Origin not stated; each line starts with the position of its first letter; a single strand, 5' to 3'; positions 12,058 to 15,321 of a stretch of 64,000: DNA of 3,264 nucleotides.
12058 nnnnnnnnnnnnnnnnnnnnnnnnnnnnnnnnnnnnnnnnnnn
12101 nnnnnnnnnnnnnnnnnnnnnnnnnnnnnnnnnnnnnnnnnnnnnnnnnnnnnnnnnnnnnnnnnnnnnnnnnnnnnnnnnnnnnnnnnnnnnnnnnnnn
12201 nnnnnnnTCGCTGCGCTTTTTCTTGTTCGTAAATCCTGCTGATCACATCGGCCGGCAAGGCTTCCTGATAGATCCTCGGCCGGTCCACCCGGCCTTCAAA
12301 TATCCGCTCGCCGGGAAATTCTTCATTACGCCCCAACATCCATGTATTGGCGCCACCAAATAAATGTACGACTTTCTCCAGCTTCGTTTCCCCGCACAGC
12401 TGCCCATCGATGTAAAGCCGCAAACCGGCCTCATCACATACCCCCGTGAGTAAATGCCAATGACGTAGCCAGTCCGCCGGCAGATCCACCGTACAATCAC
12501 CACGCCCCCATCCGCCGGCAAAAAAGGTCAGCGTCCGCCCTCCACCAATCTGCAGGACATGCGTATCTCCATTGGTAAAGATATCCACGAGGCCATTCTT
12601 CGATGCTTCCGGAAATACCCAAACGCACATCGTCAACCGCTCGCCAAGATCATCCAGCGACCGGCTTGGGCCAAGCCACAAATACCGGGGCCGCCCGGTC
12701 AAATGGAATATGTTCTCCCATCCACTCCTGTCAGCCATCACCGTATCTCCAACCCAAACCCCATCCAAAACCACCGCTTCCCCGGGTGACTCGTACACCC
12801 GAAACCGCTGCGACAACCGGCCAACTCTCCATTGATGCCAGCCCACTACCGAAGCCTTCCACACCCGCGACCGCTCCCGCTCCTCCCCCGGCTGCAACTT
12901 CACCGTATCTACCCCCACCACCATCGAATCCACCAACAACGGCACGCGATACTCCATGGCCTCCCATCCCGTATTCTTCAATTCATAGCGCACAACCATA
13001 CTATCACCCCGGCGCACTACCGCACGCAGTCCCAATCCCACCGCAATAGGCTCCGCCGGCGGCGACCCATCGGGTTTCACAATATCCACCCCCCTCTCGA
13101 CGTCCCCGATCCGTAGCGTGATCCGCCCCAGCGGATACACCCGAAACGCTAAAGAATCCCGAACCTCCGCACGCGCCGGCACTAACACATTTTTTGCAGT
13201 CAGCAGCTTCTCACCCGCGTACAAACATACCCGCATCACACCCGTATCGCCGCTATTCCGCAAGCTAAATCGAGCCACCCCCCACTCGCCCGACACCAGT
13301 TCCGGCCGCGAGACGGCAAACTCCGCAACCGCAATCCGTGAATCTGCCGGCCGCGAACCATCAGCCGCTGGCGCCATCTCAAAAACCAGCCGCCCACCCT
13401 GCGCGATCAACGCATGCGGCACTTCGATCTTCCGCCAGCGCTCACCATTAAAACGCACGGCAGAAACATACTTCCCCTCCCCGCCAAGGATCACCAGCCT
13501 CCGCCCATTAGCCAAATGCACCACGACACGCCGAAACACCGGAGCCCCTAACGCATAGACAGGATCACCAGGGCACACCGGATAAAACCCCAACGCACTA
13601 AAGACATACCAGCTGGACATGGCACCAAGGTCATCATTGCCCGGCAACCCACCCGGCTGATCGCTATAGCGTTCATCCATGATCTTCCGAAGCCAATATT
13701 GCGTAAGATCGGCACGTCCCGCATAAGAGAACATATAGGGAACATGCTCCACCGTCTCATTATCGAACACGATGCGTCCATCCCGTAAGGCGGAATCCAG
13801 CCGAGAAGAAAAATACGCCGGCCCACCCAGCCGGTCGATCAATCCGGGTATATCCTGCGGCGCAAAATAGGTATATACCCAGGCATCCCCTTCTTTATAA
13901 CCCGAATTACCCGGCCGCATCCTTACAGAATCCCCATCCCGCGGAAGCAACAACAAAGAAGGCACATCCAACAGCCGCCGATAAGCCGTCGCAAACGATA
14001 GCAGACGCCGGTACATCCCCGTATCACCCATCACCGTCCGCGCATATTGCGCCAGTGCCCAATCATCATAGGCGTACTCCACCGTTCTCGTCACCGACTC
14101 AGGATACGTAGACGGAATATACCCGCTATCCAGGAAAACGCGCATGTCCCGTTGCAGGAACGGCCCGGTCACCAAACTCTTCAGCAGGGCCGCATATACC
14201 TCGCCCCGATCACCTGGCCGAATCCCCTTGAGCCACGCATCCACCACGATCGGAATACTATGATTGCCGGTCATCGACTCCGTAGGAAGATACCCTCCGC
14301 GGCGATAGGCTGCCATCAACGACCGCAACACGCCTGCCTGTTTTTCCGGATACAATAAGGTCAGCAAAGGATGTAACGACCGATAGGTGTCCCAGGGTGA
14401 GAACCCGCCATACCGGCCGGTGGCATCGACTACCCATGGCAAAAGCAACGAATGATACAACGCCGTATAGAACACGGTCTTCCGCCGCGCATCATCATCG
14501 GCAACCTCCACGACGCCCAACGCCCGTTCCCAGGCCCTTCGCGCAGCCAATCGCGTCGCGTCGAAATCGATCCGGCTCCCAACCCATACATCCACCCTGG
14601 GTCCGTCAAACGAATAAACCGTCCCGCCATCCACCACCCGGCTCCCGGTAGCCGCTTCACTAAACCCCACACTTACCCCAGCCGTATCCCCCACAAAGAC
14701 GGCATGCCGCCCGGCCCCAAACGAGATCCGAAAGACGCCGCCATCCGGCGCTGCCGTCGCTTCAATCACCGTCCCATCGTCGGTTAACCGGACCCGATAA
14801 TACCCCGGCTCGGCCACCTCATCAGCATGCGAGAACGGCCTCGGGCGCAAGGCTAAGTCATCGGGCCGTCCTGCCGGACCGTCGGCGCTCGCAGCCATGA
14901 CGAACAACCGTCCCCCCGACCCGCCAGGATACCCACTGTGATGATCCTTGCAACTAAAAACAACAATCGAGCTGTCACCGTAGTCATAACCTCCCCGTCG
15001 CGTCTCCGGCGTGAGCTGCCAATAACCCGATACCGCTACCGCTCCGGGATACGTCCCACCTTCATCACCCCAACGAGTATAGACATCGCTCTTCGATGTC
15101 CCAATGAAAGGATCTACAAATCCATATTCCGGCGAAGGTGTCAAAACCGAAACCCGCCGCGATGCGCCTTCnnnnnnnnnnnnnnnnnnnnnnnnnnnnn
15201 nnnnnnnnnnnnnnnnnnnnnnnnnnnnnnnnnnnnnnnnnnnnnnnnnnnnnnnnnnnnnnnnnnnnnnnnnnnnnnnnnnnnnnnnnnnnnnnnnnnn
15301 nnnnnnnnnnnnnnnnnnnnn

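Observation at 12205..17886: GH35-GH92 bifunctional mega-glycosidase with Fn3-like and LamG tail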

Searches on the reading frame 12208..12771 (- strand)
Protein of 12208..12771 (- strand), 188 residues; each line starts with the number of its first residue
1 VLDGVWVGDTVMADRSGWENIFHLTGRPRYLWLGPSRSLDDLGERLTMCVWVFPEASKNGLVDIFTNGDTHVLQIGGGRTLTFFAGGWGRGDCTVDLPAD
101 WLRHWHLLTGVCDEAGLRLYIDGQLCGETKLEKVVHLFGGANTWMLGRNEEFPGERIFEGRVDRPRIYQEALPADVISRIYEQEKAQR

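Call 69: search_protein_families(library=pfam, proteins=[window:12208-12771:-], max_evalue=5)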
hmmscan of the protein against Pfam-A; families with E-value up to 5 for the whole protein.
window:12208-12771:- (188 aa): 1 family
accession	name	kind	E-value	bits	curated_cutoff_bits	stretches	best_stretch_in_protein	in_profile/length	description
PF13385.13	Laminin_G_3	-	2.6e-15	57.3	27.6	1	41-177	15-150/151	Concanavalin A-like lectin/glucanases superfamily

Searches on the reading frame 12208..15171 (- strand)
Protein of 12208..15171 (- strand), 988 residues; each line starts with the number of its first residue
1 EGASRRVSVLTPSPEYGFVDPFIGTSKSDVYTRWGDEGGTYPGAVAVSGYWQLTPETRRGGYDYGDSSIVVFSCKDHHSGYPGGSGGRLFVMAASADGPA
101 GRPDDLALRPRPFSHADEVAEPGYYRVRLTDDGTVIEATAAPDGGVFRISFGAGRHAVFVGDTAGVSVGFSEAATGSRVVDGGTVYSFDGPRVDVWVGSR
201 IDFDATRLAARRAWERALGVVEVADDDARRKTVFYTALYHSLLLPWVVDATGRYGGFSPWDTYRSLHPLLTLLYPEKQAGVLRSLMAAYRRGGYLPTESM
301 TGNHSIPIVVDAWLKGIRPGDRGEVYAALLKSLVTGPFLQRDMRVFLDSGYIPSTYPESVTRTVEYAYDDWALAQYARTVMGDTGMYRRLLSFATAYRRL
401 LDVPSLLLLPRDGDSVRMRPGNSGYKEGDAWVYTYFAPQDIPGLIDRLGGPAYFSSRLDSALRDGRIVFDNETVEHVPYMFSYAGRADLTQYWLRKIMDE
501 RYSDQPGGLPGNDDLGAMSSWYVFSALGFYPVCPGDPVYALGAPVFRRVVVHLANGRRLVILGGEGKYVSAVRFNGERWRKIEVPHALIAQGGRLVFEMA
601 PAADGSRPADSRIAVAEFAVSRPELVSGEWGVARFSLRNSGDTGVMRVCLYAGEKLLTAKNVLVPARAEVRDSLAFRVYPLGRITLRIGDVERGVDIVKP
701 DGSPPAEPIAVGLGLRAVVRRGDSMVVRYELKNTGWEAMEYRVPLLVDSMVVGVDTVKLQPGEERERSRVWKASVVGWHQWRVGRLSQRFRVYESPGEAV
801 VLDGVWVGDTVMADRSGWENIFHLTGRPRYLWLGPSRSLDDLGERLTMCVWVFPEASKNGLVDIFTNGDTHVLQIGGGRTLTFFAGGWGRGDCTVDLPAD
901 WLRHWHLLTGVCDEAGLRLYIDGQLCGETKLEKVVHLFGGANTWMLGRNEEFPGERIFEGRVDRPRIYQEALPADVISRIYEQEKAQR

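Call 48: predict_structure(alignment_id=A2)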
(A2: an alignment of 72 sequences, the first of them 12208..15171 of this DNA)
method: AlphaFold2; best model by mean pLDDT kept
length: 988 residues; sequences in the alignment: 72
mean_pLDDT: 88.3   pTM: 0.86
mean pLDDT of the five models: 88.3, 87.3, 86.2, 85.0, 84.7
residues with pLDDT >= 90: 640; 70-90: 275; 50-70: 50; < 50: 23
segments of 3 or more residues with pLDDT < 50: 1-10, 80-83, 99-106
pLDDT, mean of each block of 10 residues (from residue 1): 31 84 79 61 78 83 86 78 67 70 54 92 94 95 93 90 89 91 90 94 94 94 93 93 75 78 82 91 91 83 88 93 96 90 92 91 94 96 97 94 94 87 80 89 93 94 86 79 90 90 81 71 91 80 93 95 90 93 91 95 73 91 94 96 94 93 96 96 93 94 91 93 95 95 95 95 94 95 94 95 92 93 88 88 93 92 91 93 79 90 97 94 94 76 89 88 95 96 83
secondary structure, 60 per line:
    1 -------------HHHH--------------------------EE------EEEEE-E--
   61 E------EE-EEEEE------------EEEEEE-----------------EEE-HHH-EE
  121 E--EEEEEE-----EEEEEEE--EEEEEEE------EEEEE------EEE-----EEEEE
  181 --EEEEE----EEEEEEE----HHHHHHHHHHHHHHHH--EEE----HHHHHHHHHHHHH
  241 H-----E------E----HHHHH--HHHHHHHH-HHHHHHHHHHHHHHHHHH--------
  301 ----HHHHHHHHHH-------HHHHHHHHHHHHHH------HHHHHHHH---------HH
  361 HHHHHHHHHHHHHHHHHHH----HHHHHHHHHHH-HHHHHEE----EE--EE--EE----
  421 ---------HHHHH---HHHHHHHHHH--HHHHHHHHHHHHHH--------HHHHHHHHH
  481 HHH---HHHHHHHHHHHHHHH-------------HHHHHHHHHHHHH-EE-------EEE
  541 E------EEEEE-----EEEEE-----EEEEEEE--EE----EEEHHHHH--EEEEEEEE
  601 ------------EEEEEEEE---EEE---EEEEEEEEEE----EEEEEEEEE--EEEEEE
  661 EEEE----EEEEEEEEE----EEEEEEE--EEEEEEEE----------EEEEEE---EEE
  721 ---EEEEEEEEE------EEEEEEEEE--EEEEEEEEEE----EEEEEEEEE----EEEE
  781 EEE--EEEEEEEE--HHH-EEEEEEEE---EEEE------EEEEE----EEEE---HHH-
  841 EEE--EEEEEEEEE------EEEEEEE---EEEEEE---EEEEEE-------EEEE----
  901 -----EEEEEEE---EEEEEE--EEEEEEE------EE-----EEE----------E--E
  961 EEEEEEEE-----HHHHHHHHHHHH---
elements in order (helices of 4 or more, strands of 3 or more residues): H14-17 E52-56 E71-75 E88-93 E111-113 E119-121 E124-129 E135-141 E144-150 E157-161 E168-170 E176-180 E183-187 E192-198 H203-218 E221-223 H228-241 H259-263 H266-273 H275-292 H305-314 H322-335 H342-349 H359-379 H384-394 H396-400 H430-434 H438-447 H450-463 H472-483 H487-501 H515-527 E538-541 E548-552 E558-562 E568-574 E583-585 H586-590 E593-600 E613-620 E624-626 E630-639 E644-652 E655-664 E669-677 E682-688 E691-698 E709-714 E718-720 E724-732 E739-747 E750-759 E764-772 E777-783 E786-793 E800-807 E811-814 E821-825 E830-833 E841-843 E846-854 E861-867 E871-876 E880-885 E893-896 E906-912 E916-921 E924-930 E944-946 E960-968 H974-985

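Call 53: fold_search(model_id=the predicted structure, library=pdb)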
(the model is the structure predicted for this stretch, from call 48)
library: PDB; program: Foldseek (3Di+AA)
matches with E <= 10: 1765; with E <= 0.001: 336
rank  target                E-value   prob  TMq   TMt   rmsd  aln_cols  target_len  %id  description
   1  2wvy_B                1.2e-37  1.00  0.54  0.72   3.5       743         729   26  STRUCTURE OF THE FAMILY GH92 INVERTING MANNOSIDASE BT2199 FROM BACTEROIDES THETAIOTAOMICRON VPI-5482 (released 2009-11-03)
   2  6f8z_B                1.3e-37  1.00  0.55  0.77   3.1       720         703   28  Structure of the family GH92 alpha-mannosidase BT3130 from Bacteroides thetaiotaomicron (released 2018-05-02)
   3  2ww2_A                7.2e-37  1.00  0.54  0.71   4.2       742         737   26  Structure of the Family GH92 Inverting Mannosidase BT2199 from Bacteroides thetaiotaomicron VPI-5482 (released 2009-12-29)
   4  2wvy_C                7.2e-37  1.00  0.53  0.71   4.1       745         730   25  STRUCTURE OF THE FAMILY GH92 INVERTING MANNOSIDASE BT2199 FROM BACTEROIDES THETAIOTAOMICRON VPI-5482 (released 2009-11-03)
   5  6f90_A                1.1e-36  1.00  0.55  0.75   3.4       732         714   27  Structure of the family GH92 alpha-mannosidase BT3130 from Bacteroides thetaiotaomicron in complex with Mannoimidazole (released 2018-05-02)
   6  2wvy_A                1.4e-36  1.00  0.54  0.72   3.9       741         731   26  STRUCTURE OF THE FAMILY GH92 INVERTING MANNOSIDASE BT2199 FROM BACTEROIDES THETAIOTAOMICRON VPI-5482 (released 2009-11-03)
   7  6f90_C                1.8e-36  1.00  0.54  0.76   3.4       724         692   27  Structure of the family GH92 alpha-mannosidase BT3130 from Bacteroides thetaiotaomicron in complex with Mannoimidazole (released 2018-05-02)
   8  6f91_H                2.5e-36  1.00  0.54  0.72   3.7       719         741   26  Structure of the family GH92 alpha-mannosidase BT3965 from Bacteroides thetaiotaomicron (released 2018-05-02)
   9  6f91_D                2.7e-36  1.00  0.54  0.71   3.8       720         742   26  Structure of the family GH92 alpha-mannosidase BT3965 from Bacteroides thetaiotaomicron (released 2018-05-02)
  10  7zgm                  2.9e-36  1.00  0.54  0.75   3.5       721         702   28  Plant N-glycan specific alpha-1,3-mannosidase (released 2022-09-07)
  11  6f91_E                3.1e-36  1.00  0.54  0.71   3.7       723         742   25  Structure of the family GH92 alpha-mannosidase BT3965 from Bacteroides thetaiotaomicron (released 2018-05-02)
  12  6f91_G                4.3e-36  1.00  0.54  0.72   3.7       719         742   26  Structure of the family GH92 alpha-mannosidase BT3965 from Bacteroides thetaiotaomicron (released 2018-05-02)
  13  6f90_B                4.9e-36  1.00  0.55  0.75   3.3       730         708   27  Structure of the family GH92 alpha-mannosidase BT3130 from Bacteroides thetaiotaomicron in complex with Mannoimidazole (released 2018-05-02)
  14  2wvx_A                4.9e-36  1.00  0.54  0.71   4.5       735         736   27  Structure of the Family GH92 Inverting Mannosidase BT3990 from Bacteroides thetaiotaomicron VPI-5482 (released 2009-11-03)
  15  6f91_F                5.1e-36  1.00  0.54  0.72   3.7       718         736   26  Structure of the family GH92 alpha-mannosidase BT3965 from Bacteroides thetaiotaomicron (released 2018-05-02)
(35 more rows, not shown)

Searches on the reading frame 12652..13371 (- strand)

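Call 69: search_protein_families(library=pfam, proteins=[window:12652-13371:-], max_evalue=5)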
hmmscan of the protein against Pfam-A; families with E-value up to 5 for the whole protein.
window:12652-13371:- (240 aa): 1 family
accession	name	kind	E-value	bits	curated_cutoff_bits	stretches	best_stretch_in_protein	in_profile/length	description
PF07705.17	CARDB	-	0.079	13.6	22.7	1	121-179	17-77/101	CARDB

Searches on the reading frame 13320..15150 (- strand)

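Call 11: search_solved_structures(query=window:13320-15150:-, max_evalue=1e-20, show_alignments=3)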
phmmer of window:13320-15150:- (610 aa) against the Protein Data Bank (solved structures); distinct sequences matched with E-value up to 1e-20: 12.
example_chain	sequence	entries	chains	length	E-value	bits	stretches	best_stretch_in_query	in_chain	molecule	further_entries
6f8z_A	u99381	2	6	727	4.3e-74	253.3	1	194-597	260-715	Alpha-1,2-mannosidase, putative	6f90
7zgm_A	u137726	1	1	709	7.3e-73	249.2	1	194-592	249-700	Glycoside hydrolase family 92 protein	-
2wzs_A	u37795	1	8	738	2.6e-68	234.2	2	450-594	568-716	PUTATIVE ALPHA-1,2-MANNOSIDASE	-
2wvx_B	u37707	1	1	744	2.8e-68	234.1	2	450-594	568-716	PUTATIVE ALPHA-1,2-MANNOSIDASE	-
2wvx_A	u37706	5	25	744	2.8e-68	234.1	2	450-594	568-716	PUTATIVE ALPHA-1,2-MANNOSIDASE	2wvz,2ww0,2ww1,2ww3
2wvy_A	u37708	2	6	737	1.1e-64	222.2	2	454-603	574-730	ALPHA-1,2-MANNOSIDASE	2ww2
6f91_A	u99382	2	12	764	1.3e-57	198.8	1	177-597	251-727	Putative alpha-1,2-mannosidase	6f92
6dwo_A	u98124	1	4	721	9.3e-45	156.4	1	453-595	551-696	Alpha-1,2-mannosidase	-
7fe1_A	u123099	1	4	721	1.4e-44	155.8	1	453-594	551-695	Alpha-1,2-mannosidase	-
7fe2_A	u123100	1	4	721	3.6e-44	154.5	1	453-594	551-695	Alpha-1,2-mannosidase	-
7nsn_A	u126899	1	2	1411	7.5e-40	140.2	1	250-594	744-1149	GH92 alpha-1,2-mannosidase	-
5swi_B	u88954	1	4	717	1.3e-38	136.1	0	457-549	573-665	Sugar hydrolase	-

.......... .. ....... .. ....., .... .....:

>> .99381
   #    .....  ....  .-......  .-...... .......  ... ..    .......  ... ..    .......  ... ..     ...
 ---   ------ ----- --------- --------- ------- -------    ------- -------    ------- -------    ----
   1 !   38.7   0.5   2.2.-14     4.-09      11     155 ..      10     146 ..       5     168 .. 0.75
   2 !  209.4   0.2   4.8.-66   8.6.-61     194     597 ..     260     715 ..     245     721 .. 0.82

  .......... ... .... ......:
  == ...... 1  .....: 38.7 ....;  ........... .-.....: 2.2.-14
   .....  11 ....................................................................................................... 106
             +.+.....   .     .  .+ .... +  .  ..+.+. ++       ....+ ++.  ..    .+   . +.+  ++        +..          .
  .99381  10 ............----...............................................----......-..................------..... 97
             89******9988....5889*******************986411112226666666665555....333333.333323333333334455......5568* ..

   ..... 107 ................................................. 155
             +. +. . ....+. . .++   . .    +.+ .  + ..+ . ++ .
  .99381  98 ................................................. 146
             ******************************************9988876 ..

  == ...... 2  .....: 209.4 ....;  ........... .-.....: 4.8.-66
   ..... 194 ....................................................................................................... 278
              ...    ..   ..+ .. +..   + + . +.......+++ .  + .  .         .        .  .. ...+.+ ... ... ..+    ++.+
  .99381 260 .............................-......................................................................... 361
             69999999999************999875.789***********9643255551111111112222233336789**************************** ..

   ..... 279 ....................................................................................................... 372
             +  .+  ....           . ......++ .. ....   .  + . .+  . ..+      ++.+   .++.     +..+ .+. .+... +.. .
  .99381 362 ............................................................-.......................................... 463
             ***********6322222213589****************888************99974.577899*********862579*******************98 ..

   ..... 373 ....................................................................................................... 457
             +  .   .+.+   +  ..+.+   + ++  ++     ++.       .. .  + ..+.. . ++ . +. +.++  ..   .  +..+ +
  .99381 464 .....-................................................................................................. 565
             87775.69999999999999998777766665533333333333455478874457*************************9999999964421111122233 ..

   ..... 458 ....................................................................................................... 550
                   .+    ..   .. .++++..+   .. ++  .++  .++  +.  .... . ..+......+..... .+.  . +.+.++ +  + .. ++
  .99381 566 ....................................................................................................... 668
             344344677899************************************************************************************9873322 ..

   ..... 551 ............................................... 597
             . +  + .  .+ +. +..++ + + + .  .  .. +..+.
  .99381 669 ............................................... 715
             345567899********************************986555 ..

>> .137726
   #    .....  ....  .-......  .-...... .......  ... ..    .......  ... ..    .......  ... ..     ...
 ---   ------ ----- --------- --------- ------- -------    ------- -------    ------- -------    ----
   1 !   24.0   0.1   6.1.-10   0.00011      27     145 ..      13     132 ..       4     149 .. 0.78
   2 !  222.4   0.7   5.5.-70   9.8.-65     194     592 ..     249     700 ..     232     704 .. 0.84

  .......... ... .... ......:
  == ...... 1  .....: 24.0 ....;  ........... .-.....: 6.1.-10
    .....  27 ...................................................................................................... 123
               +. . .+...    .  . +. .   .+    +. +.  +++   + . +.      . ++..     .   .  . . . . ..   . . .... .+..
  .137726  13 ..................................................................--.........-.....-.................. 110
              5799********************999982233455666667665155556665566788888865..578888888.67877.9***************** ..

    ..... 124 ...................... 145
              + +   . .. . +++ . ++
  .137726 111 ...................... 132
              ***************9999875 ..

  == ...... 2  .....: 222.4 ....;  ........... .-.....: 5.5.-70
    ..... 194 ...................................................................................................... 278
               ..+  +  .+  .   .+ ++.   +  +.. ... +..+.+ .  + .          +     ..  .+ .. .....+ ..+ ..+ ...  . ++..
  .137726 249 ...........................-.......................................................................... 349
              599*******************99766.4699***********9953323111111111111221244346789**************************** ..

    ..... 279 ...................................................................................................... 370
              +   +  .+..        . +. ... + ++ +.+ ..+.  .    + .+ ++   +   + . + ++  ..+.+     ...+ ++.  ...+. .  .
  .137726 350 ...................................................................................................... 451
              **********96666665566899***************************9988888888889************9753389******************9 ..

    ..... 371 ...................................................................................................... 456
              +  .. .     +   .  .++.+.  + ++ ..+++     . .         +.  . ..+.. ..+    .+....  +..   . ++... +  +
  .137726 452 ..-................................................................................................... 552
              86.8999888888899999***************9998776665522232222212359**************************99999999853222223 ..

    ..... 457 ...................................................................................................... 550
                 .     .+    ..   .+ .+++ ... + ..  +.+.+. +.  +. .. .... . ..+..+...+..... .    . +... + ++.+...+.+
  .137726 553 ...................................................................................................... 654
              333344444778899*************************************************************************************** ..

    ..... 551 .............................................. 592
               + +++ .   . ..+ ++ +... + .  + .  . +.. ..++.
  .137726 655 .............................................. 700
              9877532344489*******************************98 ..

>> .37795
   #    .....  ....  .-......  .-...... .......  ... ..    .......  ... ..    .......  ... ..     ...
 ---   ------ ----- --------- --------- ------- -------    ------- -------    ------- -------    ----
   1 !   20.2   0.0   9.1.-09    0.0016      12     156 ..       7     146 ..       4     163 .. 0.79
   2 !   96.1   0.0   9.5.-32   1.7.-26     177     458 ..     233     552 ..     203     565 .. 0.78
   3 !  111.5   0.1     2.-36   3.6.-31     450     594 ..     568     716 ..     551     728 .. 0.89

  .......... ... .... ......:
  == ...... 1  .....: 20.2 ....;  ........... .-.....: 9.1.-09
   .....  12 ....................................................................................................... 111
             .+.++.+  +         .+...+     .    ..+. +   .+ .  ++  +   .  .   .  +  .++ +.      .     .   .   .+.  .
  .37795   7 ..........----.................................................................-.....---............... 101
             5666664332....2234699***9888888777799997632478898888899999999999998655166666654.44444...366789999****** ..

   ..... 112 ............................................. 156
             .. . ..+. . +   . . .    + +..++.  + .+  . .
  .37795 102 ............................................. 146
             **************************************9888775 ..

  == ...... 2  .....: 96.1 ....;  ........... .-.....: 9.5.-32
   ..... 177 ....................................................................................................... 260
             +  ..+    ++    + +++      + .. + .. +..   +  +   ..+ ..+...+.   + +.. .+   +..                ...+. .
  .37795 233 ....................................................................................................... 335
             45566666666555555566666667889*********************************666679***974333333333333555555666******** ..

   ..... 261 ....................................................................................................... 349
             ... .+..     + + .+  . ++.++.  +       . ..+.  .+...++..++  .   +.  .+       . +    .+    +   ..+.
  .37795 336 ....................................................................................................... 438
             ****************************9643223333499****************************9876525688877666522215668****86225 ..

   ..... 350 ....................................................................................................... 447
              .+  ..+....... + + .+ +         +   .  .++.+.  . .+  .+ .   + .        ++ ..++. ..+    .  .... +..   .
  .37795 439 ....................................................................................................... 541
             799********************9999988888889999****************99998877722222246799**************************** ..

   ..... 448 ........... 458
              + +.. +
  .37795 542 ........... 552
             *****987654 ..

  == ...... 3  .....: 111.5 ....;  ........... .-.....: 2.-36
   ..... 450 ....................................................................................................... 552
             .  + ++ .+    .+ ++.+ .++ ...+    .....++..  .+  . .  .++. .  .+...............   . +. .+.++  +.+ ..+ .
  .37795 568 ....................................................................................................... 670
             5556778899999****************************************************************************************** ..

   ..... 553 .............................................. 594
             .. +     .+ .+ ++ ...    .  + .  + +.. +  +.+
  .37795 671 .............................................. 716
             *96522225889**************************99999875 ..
